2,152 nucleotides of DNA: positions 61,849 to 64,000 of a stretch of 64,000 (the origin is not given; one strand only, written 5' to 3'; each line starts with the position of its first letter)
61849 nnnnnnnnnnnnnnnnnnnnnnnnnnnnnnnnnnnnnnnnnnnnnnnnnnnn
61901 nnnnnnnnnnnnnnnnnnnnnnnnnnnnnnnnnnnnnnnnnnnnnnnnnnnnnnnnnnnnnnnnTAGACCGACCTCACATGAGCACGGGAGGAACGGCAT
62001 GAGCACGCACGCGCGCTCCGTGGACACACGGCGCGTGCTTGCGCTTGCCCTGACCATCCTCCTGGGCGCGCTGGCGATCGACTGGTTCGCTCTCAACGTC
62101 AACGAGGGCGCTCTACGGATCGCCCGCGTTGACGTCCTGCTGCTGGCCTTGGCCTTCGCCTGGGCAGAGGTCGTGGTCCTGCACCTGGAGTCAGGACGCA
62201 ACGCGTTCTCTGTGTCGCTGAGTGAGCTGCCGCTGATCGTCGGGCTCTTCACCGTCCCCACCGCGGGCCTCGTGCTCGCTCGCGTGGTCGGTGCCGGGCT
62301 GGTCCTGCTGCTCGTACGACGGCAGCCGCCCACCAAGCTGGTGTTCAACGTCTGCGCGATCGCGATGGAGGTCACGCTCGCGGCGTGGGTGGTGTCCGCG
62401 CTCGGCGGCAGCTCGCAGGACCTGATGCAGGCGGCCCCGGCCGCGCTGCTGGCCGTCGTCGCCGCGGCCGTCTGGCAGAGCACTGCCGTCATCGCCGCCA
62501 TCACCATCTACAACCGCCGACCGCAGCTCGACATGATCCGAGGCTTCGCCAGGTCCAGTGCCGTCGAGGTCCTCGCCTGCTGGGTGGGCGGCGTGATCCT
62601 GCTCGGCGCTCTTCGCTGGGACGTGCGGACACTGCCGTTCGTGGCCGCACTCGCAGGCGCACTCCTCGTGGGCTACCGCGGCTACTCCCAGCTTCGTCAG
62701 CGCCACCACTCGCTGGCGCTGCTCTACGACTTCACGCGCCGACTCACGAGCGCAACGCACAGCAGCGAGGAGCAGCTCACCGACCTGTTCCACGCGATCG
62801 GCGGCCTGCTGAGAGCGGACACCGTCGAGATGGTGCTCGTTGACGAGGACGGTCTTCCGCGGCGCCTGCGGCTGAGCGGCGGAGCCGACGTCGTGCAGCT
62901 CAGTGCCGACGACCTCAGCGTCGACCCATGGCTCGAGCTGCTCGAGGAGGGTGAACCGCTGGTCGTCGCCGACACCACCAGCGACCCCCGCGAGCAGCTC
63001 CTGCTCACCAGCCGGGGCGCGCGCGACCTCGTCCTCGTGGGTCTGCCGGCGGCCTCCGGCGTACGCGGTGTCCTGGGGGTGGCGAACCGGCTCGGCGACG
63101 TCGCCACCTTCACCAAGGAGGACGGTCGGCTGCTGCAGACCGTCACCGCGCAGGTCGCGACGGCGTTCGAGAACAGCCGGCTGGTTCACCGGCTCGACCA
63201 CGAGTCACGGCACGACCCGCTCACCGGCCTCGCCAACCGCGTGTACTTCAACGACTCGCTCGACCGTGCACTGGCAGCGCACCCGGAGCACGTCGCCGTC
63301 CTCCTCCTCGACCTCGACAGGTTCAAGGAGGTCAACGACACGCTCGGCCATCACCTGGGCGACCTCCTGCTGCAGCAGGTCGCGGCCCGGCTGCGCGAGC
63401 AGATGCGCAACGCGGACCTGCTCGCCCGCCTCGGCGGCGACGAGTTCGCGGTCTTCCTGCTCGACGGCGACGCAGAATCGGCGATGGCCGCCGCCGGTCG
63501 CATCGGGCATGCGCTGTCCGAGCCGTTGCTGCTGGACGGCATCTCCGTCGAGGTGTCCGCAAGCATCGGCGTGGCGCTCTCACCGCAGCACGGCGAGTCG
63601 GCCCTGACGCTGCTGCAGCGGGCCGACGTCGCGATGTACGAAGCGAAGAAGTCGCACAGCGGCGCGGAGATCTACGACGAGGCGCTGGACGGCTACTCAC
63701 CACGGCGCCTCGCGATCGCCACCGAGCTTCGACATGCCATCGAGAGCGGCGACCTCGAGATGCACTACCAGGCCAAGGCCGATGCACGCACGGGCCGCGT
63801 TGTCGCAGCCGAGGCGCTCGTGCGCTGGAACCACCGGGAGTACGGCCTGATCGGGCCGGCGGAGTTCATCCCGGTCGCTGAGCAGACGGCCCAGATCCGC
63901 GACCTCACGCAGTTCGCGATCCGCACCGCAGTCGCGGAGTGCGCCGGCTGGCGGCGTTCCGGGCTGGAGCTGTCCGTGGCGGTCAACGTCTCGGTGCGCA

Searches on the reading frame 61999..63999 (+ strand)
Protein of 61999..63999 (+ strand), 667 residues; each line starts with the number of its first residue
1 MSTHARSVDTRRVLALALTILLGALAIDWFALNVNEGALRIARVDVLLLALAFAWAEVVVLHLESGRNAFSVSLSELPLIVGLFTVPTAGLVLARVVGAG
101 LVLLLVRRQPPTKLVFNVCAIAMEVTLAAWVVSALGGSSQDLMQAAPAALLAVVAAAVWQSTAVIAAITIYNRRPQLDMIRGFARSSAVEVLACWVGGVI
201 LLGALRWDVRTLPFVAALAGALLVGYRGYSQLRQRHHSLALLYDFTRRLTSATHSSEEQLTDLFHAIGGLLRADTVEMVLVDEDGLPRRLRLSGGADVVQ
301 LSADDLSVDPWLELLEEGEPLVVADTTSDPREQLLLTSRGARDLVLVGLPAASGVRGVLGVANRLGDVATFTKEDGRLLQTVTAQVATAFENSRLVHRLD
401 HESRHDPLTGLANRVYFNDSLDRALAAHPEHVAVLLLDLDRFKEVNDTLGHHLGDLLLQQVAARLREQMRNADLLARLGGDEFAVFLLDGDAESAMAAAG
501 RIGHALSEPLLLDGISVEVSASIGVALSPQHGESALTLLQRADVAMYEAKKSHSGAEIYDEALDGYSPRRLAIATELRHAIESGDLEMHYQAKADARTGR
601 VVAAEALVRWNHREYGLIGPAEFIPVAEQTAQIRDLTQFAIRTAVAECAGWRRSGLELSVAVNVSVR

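Call 51: search_protein_families(library=pfam, proteins=[window:61999-63999:+], max_evalue=0.001)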
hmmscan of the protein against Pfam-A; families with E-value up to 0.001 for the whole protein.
window:61999-63999:+ (667 aa): 5 families
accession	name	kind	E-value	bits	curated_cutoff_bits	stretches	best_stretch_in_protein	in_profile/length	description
PF00990.26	GGDEF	-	1.8e-45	155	23.8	1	404-553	2-158/161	Diguanylate cyclase, GGDEF domain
PF00563.25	EAL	-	5.8e-21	75.4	31.3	1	576-666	3-93/236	EAL domain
PF13492.12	GAF_3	-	8.1e-07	30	27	1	256-392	2-129/129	GAF domain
PF13185.12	GAF_2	-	8.9e-07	29.6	28.6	1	272-391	19-136/136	GAF domain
PF01590.32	GAF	-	2.2e-05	25.4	22.4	1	258-389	4-132/133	GAF domain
